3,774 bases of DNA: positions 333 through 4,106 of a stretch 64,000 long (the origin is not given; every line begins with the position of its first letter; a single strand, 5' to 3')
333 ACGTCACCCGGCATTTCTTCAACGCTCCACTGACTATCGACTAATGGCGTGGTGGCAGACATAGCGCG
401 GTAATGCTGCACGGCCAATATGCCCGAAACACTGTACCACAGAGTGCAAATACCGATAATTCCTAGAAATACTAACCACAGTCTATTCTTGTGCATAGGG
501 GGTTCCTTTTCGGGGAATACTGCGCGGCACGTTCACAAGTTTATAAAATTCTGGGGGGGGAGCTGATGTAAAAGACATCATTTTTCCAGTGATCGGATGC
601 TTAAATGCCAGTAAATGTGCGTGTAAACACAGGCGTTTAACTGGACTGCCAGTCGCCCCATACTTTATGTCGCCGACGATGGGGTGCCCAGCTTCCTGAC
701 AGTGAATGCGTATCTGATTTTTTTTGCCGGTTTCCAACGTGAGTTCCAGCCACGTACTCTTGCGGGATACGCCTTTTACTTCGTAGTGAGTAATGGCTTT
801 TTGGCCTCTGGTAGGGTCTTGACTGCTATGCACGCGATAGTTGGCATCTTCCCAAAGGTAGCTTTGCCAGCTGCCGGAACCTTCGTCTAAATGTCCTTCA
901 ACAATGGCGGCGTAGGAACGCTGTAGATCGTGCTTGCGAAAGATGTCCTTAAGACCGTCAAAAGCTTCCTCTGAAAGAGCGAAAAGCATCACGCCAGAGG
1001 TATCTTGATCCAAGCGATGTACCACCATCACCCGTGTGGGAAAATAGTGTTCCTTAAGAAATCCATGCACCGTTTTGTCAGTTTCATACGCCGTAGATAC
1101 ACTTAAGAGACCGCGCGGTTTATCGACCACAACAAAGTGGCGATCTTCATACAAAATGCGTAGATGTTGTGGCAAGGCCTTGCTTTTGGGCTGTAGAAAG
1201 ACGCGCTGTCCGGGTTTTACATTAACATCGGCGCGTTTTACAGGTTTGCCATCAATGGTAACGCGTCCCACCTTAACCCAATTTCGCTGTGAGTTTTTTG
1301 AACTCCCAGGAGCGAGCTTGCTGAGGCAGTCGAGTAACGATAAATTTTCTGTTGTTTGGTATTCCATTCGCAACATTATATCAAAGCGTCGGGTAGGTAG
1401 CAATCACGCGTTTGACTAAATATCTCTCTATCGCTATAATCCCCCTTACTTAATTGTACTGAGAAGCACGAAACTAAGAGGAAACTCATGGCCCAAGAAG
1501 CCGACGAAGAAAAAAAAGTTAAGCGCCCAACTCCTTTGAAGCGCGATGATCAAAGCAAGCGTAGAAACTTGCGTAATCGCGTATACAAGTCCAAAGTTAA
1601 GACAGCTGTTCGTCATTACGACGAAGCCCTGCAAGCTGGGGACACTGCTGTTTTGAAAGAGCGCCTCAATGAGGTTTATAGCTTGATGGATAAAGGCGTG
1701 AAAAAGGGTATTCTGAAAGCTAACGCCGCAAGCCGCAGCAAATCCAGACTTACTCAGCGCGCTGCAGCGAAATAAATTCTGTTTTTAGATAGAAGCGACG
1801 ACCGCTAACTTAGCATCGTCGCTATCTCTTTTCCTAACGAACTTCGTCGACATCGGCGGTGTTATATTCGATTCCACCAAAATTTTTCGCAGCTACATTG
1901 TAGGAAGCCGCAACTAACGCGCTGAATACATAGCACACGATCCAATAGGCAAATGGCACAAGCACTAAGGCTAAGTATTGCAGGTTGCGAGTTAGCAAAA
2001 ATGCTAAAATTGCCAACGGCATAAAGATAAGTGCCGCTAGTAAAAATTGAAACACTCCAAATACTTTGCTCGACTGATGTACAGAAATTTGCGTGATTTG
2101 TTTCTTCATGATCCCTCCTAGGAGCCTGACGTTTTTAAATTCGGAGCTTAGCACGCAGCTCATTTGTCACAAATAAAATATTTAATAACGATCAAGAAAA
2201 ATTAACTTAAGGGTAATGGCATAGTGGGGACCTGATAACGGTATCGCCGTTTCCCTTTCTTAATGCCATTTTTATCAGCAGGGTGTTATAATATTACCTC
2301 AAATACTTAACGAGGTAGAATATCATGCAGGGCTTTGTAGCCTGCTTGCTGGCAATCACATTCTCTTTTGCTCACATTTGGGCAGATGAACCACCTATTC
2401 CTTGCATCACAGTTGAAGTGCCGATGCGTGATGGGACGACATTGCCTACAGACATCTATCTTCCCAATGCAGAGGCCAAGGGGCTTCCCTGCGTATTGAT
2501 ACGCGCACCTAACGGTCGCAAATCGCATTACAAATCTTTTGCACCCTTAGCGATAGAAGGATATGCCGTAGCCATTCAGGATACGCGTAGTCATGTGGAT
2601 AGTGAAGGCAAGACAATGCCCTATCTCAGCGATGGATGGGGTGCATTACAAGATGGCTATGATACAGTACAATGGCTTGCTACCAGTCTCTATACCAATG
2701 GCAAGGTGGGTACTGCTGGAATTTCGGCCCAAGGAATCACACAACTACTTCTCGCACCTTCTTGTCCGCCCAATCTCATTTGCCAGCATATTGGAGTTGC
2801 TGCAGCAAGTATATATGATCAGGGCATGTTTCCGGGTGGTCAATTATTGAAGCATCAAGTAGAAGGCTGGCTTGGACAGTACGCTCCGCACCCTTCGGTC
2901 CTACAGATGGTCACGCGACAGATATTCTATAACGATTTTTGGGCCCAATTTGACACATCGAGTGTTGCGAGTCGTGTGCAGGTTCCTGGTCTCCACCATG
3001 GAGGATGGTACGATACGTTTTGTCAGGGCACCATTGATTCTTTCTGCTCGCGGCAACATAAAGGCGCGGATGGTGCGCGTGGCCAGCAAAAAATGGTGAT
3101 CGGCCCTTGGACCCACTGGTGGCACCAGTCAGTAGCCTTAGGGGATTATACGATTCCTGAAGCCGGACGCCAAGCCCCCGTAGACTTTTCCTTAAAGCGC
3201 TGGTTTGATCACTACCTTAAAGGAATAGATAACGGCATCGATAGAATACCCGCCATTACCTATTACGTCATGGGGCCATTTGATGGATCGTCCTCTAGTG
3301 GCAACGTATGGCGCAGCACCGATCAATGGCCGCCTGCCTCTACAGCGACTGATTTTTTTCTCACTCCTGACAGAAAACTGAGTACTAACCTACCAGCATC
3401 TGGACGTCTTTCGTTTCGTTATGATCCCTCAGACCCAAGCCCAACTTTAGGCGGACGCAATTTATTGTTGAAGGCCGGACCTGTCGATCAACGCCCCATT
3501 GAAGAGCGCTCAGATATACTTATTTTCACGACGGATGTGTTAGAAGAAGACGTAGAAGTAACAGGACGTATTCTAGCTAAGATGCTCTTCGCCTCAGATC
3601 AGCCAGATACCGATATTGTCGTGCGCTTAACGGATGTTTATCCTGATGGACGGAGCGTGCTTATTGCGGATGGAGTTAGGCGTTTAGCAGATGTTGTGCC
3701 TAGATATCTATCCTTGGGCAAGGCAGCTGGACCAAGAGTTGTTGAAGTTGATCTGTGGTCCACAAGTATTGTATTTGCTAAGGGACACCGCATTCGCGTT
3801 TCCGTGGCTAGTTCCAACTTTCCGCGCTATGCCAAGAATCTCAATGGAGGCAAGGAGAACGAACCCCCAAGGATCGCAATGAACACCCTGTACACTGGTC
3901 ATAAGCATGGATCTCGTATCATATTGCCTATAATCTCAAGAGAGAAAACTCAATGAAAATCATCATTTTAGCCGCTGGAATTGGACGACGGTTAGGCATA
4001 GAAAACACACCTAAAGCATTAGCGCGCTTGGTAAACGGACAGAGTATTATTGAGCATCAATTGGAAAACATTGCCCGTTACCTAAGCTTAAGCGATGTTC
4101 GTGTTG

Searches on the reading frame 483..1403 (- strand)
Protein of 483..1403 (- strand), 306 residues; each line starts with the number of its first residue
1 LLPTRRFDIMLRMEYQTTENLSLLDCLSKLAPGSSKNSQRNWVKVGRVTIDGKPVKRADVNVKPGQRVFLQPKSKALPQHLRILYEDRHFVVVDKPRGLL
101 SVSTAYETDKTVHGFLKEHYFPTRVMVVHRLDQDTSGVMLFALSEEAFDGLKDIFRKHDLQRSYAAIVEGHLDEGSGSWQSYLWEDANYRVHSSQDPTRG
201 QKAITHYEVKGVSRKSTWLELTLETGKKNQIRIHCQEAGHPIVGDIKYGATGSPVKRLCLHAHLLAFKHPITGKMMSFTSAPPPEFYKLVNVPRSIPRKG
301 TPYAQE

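Call 36: search_protein_families(library=pfam, proteins=[window:483-1403:-], max_evalue=0.01)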
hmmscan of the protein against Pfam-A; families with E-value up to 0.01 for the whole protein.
window:483-1403:- (306 aa): 2 families
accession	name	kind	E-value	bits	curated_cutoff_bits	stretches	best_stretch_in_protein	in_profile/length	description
PF00849.27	PseudoU_synth_2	-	2.5e-28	99.7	26.8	1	89-236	1-151/152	RNA pseudouridylate synthase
PF01479.30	S4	-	3.6e-06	27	22.8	1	27-68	7-48/48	S4 domain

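Call 60: find_encoding_contigs(protein=window:483-1403:-, flank=10000, max_places=3)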
Protein window:483-1403:- (306 aa): no gene with exactly this product is on record in the collection.
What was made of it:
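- Tried and rejected: One contig look-up failed, probably because the ORF finder's start codon differs from the gene caller's (call 60).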

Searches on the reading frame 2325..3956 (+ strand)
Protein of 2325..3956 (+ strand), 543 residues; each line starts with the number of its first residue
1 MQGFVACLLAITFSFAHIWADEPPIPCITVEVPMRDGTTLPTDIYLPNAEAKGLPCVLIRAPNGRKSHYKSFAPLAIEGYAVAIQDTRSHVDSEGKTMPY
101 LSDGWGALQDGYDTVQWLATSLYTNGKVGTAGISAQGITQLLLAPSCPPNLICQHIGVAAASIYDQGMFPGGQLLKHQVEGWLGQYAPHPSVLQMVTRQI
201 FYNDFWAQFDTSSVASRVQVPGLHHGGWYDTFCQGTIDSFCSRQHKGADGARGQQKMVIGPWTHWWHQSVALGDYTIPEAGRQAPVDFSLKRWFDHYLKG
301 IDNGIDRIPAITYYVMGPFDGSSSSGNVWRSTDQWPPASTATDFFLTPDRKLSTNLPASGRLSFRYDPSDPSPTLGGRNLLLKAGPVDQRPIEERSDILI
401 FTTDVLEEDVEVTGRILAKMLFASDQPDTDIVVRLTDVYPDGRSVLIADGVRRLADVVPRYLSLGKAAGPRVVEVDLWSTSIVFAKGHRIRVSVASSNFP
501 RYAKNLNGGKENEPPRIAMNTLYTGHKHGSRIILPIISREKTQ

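Call 61: find_encoding_contigs(protein=window:2325-3956:+, flank=10000, max_places=3)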
Protein window:2325-3956:+ (543 aa): 3 contigs read that carry it; 2 places shown.
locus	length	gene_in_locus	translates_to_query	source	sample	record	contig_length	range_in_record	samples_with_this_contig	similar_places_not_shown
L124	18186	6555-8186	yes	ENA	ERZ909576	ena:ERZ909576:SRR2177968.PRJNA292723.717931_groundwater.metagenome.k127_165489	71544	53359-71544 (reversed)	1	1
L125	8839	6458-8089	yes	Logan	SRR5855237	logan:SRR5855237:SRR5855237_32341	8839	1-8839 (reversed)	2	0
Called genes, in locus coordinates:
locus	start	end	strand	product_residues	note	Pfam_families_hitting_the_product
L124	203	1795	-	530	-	PF00496:SBP_bac_5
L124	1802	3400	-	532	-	PF00496:SBP_bac_5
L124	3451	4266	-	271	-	-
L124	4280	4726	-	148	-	-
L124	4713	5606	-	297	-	PF01479:S4 (weak), PF00849:PseudoU_synth_2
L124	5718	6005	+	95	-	PF01649:Ribosomal_S20p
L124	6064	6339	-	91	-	-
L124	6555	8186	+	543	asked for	PF02129:Peptidase_S15, PF08530:PepX_C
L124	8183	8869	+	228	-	PF01128:IspD (weak), PF12804:NTP_transf_3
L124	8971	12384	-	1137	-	PF03717:PBP_dimer, PF00905:Transpeptidase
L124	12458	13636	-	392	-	-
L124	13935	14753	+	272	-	PF00318:Ribosomal_S2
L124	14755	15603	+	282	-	PF00889:EF_TS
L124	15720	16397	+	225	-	PF00696:AA_kinase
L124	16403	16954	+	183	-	PF01765:RRF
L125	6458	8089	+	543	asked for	PF02129:Peptidase_S15, PF08530:PepX_C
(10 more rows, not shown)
